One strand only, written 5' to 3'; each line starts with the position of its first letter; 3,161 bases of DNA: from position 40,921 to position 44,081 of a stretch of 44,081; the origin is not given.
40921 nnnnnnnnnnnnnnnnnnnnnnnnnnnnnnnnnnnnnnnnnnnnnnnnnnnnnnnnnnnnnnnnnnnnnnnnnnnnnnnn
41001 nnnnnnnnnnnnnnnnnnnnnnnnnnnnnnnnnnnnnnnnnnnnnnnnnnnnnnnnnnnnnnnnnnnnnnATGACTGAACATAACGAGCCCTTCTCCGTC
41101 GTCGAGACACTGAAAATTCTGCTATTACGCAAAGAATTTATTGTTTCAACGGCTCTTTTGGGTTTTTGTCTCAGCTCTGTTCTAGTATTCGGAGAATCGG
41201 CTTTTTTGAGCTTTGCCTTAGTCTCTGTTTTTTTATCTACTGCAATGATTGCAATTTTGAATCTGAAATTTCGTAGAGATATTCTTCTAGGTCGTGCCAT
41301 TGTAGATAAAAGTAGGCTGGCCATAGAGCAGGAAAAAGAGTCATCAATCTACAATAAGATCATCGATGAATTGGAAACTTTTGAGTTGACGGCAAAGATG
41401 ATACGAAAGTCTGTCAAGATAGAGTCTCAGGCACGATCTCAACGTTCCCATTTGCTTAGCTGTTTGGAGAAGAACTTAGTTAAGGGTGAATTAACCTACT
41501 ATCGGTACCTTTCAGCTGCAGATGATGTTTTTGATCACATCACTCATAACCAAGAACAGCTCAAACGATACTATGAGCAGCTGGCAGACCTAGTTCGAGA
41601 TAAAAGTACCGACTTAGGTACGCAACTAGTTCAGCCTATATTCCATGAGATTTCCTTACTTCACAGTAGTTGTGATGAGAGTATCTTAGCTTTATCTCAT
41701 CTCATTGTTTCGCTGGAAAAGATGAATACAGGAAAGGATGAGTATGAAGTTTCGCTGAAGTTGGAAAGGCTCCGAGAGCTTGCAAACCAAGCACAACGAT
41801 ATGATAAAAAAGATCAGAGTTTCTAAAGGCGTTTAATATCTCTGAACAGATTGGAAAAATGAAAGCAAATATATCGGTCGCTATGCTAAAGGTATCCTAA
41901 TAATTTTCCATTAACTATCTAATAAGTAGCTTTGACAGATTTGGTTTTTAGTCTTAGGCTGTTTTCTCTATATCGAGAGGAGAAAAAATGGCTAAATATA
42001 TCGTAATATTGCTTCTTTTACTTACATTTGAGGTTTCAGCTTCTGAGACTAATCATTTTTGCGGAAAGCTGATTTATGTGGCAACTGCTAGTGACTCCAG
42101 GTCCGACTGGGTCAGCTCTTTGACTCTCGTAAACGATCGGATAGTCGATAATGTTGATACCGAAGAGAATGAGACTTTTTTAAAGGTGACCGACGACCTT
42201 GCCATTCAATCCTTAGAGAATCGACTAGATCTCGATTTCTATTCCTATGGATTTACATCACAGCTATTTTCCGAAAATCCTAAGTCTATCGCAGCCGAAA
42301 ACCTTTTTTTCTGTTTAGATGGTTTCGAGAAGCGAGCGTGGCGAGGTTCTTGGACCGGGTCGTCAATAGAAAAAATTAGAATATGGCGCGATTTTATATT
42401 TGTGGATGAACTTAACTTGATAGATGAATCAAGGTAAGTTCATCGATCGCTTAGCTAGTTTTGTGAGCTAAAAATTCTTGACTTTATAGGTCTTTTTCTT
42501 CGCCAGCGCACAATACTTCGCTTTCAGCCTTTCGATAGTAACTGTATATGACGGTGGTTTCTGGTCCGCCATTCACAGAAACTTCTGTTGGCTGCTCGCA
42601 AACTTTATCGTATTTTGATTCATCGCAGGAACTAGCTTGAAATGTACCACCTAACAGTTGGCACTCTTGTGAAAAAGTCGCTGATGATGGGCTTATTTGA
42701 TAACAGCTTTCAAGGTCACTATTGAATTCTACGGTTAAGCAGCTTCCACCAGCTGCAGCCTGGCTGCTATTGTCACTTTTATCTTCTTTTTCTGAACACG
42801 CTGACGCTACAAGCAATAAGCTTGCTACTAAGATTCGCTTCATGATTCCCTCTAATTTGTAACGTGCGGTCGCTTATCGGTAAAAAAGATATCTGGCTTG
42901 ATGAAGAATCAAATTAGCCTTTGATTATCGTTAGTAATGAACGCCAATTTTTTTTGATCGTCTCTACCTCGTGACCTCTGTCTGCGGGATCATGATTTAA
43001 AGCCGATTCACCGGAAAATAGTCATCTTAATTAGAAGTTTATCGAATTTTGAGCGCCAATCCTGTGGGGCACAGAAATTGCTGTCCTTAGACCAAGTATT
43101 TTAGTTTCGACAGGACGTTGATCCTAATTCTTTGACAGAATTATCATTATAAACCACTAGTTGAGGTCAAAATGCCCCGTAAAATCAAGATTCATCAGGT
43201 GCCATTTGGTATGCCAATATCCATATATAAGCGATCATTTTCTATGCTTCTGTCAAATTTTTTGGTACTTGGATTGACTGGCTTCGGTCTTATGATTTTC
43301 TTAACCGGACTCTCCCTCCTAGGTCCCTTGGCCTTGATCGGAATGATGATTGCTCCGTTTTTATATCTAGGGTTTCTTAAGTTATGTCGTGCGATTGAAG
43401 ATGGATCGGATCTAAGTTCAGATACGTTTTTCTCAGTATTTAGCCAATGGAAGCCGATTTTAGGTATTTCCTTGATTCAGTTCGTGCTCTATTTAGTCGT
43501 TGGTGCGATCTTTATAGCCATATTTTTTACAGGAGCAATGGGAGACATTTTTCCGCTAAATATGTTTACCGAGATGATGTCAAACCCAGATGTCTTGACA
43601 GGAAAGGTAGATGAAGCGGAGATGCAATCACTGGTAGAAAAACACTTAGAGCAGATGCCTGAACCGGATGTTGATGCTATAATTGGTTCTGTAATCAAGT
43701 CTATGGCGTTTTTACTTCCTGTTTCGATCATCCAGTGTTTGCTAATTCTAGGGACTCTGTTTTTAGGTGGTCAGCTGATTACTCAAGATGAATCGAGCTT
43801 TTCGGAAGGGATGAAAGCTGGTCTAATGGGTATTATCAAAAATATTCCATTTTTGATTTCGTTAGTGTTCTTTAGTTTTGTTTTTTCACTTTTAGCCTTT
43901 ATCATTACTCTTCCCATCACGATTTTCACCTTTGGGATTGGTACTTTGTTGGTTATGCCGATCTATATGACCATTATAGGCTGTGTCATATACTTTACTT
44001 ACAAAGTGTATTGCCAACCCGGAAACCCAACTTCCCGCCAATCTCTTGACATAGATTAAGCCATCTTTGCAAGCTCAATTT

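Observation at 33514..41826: Four-gene operon coupling an NfeD/YqiJ-flotillin pair to a giant AAA+ ATPase and a membrane coiled-coil protein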

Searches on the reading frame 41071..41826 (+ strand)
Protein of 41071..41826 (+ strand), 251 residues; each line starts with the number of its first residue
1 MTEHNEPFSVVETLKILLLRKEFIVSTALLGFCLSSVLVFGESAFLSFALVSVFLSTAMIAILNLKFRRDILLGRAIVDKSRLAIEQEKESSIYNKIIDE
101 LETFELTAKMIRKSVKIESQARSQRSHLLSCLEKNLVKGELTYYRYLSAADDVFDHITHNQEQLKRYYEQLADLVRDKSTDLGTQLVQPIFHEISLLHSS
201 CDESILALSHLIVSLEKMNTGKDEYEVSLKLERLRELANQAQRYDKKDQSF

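Call 5: search_protein_families(library=pfam, proteins=[window:41071-41826:+], max_evalue=0.1)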
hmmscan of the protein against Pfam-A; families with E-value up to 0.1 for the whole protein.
window:41071-41826:+ (251 aa): 1 family
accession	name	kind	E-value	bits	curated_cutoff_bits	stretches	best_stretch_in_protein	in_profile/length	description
PF12018.13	FAP206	-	0.002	17.9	33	1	113-226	35-144/272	Domain of unknown function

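Call 6: search_protein_families(library=ncbifam, proteins=[window:41071-41826:+], max_evalue=0.1)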
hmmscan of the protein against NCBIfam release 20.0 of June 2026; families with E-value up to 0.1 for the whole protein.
window:41071-41826:+ (251 aa): 2 families
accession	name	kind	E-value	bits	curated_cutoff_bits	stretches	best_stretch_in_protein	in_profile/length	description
TIGR00228.1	ruvC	equivalog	0.011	15.7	100.65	1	79-161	72-149/156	crossover junction endodeoxyribonuclease RuvC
TIGR01987.1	HI0074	subfamily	0.032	14.3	55.8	1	82-177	15-113/123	HI0074 family nucleotidyltransferase substrate-binding subunit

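Call 7: search_protein_families(library=padloc, proteins=[window:41071-41826:+], max_evalue=0.1)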
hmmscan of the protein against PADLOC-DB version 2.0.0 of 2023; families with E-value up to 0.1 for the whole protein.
window:41071-41826:+ (251 aa): 1 family
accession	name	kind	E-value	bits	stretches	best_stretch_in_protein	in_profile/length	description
PDLC01771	Cas4b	-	0.0029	15.8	1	70-179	34-139/162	-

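Call 32: find_homologous_proteins(query=window:41071-41826:+, max_evalue=0.01)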
Query window:41071-41826:+ (251 aa): 1 proteins with E <= 0.01 among 1071 candidates.
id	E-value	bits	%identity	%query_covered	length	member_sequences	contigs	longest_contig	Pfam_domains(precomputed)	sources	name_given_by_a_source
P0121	1.4e-150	517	99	100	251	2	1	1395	-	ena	-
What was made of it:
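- Tried and rejected: The word-indexed search found only g4 itself (call 32).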

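Call 40: search_protein_representatives(protein=window:41071-41826:+)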
Query: 251 residues. Proteins with E-value up to 0.001 (for the whole library): 3; up to 1e-10: 1; up to 1e-30: 1. The best 3 are listed.
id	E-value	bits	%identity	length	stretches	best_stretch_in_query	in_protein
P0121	4.4e-151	517.0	99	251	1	1-251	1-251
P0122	2.7e-09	53.5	36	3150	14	148-203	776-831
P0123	4.9e-04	36.3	26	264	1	38-250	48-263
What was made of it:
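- Tried and rejected: The exhaustive search added one borderline 264-aa relative and one spurious repeat protein (call 40).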

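Call 41: find_encoding_contigs(protein=P0123, flank=9000, max_places=3)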
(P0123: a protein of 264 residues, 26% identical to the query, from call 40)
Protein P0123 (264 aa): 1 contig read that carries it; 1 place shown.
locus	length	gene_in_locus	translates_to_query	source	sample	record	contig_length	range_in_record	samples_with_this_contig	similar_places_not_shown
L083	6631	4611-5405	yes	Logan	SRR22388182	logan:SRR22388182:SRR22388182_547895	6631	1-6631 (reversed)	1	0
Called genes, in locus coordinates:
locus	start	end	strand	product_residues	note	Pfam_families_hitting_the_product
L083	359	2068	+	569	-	-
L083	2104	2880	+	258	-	PF00092:VWA, PF13519:VWA_2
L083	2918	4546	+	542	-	PF00691:OmpA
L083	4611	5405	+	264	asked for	-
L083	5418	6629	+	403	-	PF05816:TelA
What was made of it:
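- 41071..41826 (+): g4: 251-aa protein with two N-terminal TM segments and a helical-looking soluble part; clade-specific accessory gene. An exhaustive search of 1.8 billion representatives finds only itself and P0123 (E 5e-4), which is encoded next to TelA (calls 40 and 41).
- g4's only distant relative lies next to TelA (call 41).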

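Call 43: search_protein_families(library=pfam, proteins=[window:41071-41826:+, P0123], max_evalue=5)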
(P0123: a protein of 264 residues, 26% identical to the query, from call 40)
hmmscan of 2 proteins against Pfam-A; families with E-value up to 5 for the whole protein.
window:41071-41826:+ (251 aa): 1 family
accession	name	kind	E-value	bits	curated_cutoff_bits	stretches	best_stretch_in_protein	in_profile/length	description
PF12018.13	FAP206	-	0.002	17.9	33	1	113-226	35-144/272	Domain of unknown function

P0123 (264 aa): 1 family
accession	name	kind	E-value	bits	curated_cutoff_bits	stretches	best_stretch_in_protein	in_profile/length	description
PF05054.17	AcMNPV_Ac109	-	0.17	11.3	25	1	80-132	10-63/418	Autographa californica nuclear polyhedrosis virus (AcMNPV) protein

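Call 58: search_protein_families(library=phrogs, proteins=[window:41071-41826:+], max_evalue=0.001)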
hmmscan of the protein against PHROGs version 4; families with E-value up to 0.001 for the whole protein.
window:41071-41826:+ (251 aa): 0 families

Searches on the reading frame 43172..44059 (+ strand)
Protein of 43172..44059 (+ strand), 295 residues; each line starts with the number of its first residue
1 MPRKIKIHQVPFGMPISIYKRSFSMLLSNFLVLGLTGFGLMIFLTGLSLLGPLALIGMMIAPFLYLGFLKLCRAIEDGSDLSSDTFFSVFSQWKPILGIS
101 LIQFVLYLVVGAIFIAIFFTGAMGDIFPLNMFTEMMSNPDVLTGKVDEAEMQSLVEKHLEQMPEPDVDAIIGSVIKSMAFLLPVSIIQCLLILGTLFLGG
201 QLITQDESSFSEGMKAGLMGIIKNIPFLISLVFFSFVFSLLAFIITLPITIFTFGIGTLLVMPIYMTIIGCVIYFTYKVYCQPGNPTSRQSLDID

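Call 22: search_protein_families(library=pfam, proteins=[window:43172-44059:+], max_evalue=0.01)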
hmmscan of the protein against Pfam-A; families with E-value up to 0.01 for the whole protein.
window:43172-44059:+ (295 aa): 1 family
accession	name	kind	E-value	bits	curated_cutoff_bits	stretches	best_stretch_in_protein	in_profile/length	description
PF09955.14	DUF2189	-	0.0096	16.5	26.2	1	52-123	3-79/126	Predicted integral membrane protein (DUF2189)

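Call 58: search_protein_families(library=phrogs, proteins=[window:43172-44059:+], max_evalue=0.001)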
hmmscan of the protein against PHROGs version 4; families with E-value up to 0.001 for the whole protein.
window:43172-44059:+ (295 aa): 0 families

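Call 79: search_protein_families(library=padloc, proteins=[window:43172-44059:+], max_evalue=0.01)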
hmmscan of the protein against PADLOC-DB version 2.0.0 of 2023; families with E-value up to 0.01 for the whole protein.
window:43172-44059:+ (295 aa): 0 families
